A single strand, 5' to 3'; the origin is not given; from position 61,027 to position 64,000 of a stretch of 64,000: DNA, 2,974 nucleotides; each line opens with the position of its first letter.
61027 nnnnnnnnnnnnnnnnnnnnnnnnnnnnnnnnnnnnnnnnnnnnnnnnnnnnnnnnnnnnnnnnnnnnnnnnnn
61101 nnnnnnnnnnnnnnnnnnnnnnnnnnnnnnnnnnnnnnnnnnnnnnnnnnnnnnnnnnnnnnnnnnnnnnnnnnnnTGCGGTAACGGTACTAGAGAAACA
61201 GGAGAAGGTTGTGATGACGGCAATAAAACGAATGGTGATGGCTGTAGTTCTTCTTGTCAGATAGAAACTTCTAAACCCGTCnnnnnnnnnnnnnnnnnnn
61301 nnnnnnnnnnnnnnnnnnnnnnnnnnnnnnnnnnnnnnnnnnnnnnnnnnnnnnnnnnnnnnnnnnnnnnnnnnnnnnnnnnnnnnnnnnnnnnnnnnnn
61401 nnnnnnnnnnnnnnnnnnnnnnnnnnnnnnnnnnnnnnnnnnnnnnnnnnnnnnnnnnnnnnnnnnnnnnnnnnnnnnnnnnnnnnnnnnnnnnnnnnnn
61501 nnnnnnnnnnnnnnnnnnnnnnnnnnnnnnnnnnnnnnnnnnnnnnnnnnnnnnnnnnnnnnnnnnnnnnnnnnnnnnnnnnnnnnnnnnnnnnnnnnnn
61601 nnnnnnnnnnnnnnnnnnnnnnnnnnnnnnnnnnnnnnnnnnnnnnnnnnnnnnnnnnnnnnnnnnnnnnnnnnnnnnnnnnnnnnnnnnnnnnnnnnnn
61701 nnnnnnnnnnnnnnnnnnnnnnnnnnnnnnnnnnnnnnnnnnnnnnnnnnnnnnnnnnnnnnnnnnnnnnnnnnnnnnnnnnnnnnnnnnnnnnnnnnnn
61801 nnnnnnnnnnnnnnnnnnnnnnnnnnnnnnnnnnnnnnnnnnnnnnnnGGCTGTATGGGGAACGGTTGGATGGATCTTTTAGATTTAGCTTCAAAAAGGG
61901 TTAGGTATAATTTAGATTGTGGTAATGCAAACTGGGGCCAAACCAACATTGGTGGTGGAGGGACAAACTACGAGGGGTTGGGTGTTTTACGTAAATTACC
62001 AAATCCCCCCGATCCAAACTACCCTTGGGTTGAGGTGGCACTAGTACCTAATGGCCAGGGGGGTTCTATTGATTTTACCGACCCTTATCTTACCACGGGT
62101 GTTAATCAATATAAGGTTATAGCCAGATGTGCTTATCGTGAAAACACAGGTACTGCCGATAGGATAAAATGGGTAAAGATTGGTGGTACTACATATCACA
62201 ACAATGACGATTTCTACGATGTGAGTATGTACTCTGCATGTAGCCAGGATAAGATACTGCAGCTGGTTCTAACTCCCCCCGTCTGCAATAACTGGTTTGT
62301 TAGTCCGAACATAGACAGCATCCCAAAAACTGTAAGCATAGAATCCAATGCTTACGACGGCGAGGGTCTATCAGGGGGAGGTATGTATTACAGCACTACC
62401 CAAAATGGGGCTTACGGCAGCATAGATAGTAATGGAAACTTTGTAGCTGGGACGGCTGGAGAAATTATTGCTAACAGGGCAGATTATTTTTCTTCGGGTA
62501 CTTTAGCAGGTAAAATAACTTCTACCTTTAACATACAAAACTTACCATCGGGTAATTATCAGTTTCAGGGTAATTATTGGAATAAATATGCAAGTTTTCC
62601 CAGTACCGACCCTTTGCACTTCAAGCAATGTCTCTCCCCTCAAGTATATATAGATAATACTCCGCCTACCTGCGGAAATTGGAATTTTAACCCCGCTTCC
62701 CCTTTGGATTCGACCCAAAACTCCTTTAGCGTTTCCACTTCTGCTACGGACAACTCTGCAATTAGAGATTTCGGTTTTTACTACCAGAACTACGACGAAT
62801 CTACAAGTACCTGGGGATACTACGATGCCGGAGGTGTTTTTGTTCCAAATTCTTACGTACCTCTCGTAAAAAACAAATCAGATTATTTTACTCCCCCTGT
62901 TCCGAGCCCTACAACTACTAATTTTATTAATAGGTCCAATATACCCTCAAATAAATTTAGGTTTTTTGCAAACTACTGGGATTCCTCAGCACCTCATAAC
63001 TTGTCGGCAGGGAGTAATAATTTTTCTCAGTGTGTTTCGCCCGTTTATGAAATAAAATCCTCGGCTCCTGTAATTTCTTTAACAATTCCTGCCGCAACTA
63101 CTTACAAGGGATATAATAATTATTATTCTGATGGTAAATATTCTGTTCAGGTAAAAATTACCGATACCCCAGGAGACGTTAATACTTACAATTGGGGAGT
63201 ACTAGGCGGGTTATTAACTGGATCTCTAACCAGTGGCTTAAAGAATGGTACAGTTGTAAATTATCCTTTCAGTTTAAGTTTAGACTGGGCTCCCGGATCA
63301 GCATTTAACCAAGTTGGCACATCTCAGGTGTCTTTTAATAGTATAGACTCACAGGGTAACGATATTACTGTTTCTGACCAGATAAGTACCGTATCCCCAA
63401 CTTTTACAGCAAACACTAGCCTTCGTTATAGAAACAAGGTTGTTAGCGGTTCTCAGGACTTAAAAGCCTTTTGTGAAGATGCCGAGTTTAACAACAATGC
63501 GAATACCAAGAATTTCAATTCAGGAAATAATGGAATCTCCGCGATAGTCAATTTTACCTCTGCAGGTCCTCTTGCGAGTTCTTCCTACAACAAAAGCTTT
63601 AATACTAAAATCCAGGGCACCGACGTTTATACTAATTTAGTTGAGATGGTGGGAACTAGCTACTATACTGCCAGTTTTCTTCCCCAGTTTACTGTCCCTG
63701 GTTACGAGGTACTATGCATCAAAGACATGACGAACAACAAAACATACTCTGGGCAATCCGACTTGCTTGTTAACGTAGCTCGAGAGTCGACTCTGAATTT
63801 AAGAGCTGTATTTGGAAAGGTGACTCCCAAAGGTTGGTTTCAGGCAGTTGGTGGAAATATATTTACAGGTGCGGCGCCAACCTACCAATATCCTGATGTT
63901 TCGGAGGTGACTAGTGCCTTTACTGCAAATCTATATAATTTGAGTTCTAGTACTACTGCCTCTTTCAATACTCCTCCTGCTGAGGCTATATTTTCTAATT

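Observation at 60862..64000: Giant secreted Cys-rich repeat protein containing a 100%-identical 66-bp duplication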

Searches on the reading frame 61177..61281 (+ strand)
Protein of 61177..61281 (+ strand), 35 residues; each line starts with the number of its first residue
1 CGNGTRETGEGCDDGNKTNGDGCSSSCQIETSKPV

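Call 77: search_solved_structures(query=A4, max_evalue=1, show_alignments=2)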
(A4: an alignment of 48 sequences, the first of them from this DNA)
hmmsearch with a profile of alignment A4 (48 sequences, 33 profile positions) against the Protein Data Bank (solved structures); distinct sequences matched with E-value up to 1: 7.
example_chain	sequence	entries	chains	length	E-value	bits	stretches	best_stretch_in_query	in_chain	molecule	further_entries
8a7d_C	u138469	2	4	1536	2e-08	37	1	1-31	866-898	Pappalysin-1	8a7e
7y5n_C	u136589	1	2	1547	2e-08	36.9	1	1-31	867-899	Pappalysin-1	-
7ufg_A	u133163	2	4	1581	2.1e-08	36.9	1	1-31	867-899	Pappalysin-1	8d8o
8hgg_C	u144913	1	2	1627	2.1e-08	36.9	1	1-31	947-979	Pappalysin-1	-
7y5q_A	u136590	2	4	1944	2.6e-08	36.6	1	1-31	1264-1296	Maltose/maltodextrin-binding periplasmic protein,Pappalysin-1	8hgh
8sl1_A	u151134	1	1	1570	2.9e-07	33.2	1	1-31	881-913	Pappalysin-2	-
2i47_A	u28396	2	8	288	0.11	15.4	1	1-15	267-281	ADAM 17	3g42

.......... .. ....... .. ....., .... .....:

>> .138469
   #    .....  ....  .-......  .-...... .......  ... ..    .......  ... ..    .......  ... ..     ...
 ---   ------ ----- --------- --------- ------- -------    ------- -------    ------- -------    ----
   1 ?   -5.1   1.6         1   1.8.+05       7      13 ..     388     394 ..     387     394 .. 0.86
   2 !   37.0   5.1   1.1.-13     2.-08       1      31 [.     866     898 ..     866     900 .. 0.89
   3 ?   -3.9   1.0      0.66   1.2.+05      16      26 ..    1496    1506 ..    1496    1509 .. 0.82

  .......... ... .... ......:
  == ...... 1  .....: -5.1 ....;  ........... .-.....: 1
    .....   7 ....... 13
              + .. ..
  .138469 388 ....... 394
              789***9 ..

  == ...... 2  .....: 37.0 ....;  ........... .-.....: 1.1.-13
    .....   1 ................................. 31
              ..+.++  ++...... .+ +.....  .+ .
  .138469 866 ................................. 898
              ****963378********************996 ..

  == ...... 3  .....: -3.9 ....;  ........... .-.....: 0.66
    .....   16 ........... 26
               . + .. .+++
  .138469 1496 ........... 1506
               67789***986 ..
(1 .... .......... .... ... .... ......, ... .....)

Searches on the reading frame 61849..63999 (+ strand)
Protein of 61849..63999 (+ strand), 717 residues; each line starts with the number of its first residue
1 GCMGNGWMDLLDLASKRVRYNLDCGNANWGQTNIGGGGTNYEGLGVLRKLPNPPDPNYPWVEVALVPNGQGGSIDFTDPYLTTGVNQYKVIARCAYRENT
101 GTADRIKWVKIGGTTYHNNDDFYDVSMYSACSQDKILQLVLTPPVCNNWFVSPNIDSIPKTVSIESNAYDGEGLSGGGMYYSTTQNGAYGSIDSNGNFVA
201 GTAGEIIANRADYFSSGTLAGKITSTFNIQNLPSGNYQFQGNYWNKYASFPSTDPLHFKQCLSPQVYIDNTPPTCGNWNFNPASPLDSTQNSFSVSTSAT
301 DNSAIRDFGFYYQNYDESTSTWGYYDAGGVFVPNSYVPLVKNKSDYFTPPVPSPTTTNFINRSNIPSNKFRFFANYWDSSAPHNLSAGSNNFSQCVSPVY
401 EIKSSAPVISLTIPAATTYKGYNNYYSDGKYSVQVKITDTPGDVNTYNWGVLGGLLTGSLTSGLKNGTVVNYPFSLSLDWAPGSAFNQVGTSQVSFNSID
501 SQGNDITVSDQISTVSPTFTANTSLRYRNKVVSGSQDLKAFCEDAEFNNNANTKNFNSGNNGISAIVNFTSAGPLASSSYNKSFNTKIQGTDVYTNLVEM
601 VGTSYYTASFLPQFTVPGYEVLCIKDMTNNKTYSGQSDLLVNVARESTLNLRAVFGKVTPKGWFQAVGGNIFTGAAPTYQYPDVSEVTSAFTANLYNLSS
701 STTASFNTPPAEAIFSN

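Call 37: search_protein_representatives(protein=window:61849-63999:+)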
Query: 717 residues. Proteins with E-value up to 0.001 (for the whole library): 4; up to 1e-10: 2; up to 1e-30: 2. The best 4 are listed.
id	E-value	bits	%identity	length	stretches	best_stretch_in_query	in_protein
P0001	0.0e+00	1635.6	100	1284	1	1-717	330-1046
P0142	1.2e-32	129.9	33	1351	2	397-715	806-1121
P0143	1.1e-07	47.3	35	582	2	213-417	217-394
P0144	3.6e-04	35.7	45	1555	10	275-296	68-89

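Call 39: search_protein_families(library=pfam, proteins=[P0142, P0143, P0144], max_evalue=1)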
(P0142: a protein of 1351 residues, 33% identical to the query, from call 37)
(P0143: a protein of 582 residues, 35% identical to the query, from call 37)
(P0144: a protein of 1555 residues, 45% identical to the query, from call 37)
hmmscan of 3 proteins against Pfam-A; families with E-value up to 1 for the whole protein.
P0142 (1351 aa): 2 families
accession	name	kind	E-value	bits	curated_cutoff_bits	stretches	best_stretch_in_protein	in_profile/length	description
PF18998.6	Flg_new_2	-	2.6e-13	50.2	23.6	2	194-270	2-71/73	Divergent InlB B-repeat domain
PF18370.7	RGI_lyase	-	0.078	13.8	27.8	1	630-668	33-70/86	Rhamnogalacturonan I lyases beta-sheet domain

P0143 (582 aa): 2 families
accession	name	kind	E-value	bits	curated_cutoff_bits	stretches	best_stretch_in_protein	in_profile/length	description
PF13750.12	Big_3_3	-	0.00018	21.6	27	1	334-397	3-63/157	Bacterial Ig-like domain (group 3)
PF19077.6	Big_13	-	0.0074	17.2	27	0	222-265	55-101/102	Bacterial Ig-like domain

P0144 (1555 aa): 11 families
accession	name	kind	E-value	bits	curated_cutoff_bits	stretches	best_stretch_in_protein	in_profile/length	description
PF19077.6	Big_13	-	2.5e-173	564.6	27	11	26-110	16-102/102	Bacterial Ig-like domain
PF17936.7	Big_6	-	2.1e-120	393.6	27.6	11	139-205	11-77/83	Bacterial Ig domain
PF16640.11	Big_3_5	-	1.2e-37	128.8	35.5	10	976-1025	19-68/88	Bacterial Ig-like domain (group 3)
PF17963.7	Big_9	-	8.4e-26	91.1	23.6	10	359-410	31-82/89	Bacterial Ig domain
PF09136.16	Glucodextran_B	-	1.6e-16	60.5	27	0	135-203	11-74/83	Glucodextranase, domain B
PF16389.11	DUF4998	-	8.6e-14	52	29.1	0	79-102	81-104/199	Domain of unknown function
PF17892.7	Cadherin_5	-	9.2e-12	45.1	26.5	0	161-196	49-83/98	Cadherin-like domain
PF13460.12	NAD_binding_10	-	6.9e-09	36.3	27.2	0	79-142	15-78/184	NAD(P)H-binding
PF13750.12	Big_3_3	-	3.2e-08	33.8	27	0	911-963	12-65/157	Bacterial Ig-like domain (group 3)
PF23875.1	DUF7229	-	0.00065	20.2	27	0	154-180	34-60/90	Domain of unknown function (DUF7229)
PF02012.26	BNR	-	0.041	14.3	27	1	1092-1102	1-11/12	BNR/Asp-box repeat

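Call 41: find_encoding_contigs(protein=P0142, flank=10000, max_places=4)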
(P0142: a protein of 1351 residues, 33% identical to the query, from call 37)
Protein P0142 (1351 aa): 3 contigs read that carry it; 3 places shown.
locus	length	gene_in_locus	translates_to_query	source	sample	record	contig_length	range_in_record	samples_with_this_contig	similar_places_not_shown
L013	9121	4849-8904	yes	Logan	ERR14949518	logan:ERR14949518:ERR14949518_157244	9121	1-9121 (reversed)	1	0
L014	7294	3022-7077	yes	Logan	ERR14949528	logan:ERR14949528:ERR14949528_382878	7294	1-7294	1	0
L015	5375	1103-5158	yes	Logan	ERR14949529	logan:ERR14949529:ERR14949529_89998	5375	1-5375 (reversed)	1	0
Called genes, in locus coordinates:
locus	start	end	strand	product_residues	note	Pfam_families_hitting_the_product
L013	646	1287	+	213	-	PF20803:PaaX_M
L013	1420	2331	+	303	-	PF00551:Formyl_trans_N, PF02911:Formyl_trans_C (weak)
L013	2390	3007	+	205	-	-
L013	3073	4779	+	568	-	-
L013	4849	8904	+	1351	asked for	PF18998:Flg_new_2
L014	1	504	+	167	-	?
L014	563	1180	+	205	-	-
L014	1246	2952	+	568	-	-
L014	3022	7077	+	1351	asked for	PF18998:Flg_new_2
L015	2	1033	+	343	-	?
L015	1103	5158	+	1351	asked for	PF18998:Flg_new_2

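Call 57: predict_structure(alignment_id=A2)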
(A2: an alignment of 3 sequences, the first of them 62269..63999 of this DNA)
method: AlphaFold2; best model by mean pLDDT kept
length: 577 residues; sequences in the alignment: 3
mean_pLDDT: 50.7   pTM: 0.34
mean pLDDT of the five models: 50.7, 48.1, 47.9, 46.5, 45.8
residues with pLDDT >= 90: 0; 70-90: 82; 50-70: 192; < 50: 303
segments of 3 or more residues with pLDDT < 50: 45-48, 53-65, 178-214, 223-225, 241-245, 247-250, 264-385, 405-451, 459-463, 520-542, 544-577
pLDDT, mean of each block of 10 residues (from residue 1): 71 57 78 76 53 45 47 69 72 69 74 70 71 75 68 67 57 55 33 41 34 48 57 64 45 72 46 33 38 34 31 31 32 36 40 44 42 41 47 53 50 31 38 39 44 51 52 54 64 61 53 55 41 39 46 40 32 31
secondary structure, 60 per line:
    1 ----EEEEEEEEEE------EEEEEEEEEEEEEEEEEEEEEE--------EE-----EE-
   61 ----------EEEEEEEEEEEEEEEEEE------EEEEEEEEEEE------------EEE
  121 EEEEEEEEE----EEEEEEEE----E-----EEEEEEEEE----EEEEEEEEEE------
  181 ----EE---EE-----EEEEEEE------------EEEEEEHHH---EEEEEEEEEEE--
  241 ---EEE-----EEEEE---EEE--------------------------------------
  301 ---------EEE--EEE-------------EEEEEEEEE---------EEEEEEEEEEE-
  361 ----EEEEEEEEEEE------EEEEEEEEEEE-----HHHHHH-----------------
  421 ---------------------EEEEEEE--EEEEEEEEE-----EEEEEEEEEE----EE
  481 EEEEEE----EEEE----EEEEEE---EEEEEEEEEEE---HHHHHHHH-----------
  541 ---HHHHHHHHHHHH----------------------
elements in order: E5-14 E21-42 E71-88 E95-105 E118-129 E134-141 E152-160 E165-174 E197-203 E216-221 E228-238 E244-246 E252-256 E260-262 E310-312 E315-317 E331-339 E349-359 E365-375 E382-392 H398-403 E442-448 E451-459 E465-474 E479-486 E491-494 E499-504 E508-518 H522-529 H544-555

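Call 59: fold_search(model_id=the predicted structure, library=pdb)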
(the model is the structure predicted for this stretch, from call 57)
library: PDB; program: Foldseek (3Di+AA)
matches with E <= 10: 1365; with E <= 0.001: 57
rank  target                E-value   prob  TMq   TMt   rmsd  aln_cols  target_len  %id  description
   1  8enu_G                4.9e-07  0.99  0.13  0.12  49.2       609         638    9  Structure of the C3bB proconvertase in complex with lufaxin (released 2023-08-09)
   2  8uin_G                1.7e-06  0.99  0.15  0.14  44.3       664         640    9  Structure of the C3bBb-albicin complex (released 2024-05-08)
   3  9qk2_F                2.0e-06  0.99  0.14  0.13  48.6       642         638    9  Structure of the Complement classical and lectin pathway C3 convertase in complex with substrate C3 (released 2025-12-24)
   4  8oq3_A                2.7e-06  0.99  0.16  0.07  44.8       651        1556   10  Structure of methylamine treated human complement C3 (released 2024-02-21)
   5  3g6j_A                3.0e-06  0.99  0.13  0.12  45.8       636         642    8  C3b in complex with a C3b specific Fab (released 2009-03-10)
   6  7zgj_A                3.9e-06  0.99  0.15  0.14  37.6       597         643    9  Trypanosoma brucei gambiense ISG65 in complex with human complement component C3 (released 2023-04-05)
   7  3l3o_A                5.2e-06  0.99  0.13  0.12  37.5       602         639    7  Staphylococcal Complement Inhibitor (SCIN) in complex with Human Complement Component C3c (released 2010-08-04)
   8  7ad7_B                6.6e-06  1.00  0.19  0.18  38.7       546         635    9  Crystal structure of human complement C5 in complex with the K8 bovine knob domain peptide. (released 2021-03-10)
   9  3nms_A                7.3e-06  0.99  0.13  0.12  37.0       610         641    7  Staphylococcal Complement Inhibitor (SCIN) in complex with Human Complement C3c (released 2010-08-04)
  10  8uin_A                9.3e-06  0.98  0.15  0.14  43.4       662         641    9  Structure of the C3bBb-albicin complex (released 2024-05-08)
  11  7qiv_A                9.3e-06  0.96  0.13  0.12  49.2       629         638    8  Structure of human C3b in complex with the EWE nanobody (released 2022-02-16)
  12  2wii_A                1.2e-05  0.98  0.16  0.15  43.8       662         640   10  Complement C3b in complex with factor H domains 1-4 (released 2009-06-09)
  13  8uh2_A                1.3e-05  0.97  0.15  0.14  44.0       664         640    9  Complex of C3b with the inhibitor albicin (released 2024-05-08)
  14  6rur_A                1.3e-05  0.97  0.15  0.14  42.6       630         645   10  Structure of the SCIN stabilized C3bBb convertase bound to properdin (released 2019-08-21)
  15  8xci_F                1.4e-05  1.00  0.17  0.23  46.8       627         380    7  Open state of central tail fiber of bacteriophage lambda upon binding to LamB (released 2024-05-01)
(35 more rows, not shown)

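Call 82: search_protein_families(library=phrogs, proteins=[P0142], max_evalue=0.01)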
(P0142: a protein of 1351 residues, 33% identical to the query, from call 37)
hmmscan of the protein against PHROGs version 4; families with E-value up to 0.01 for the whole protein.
P0142 (1351 aa): 0 families
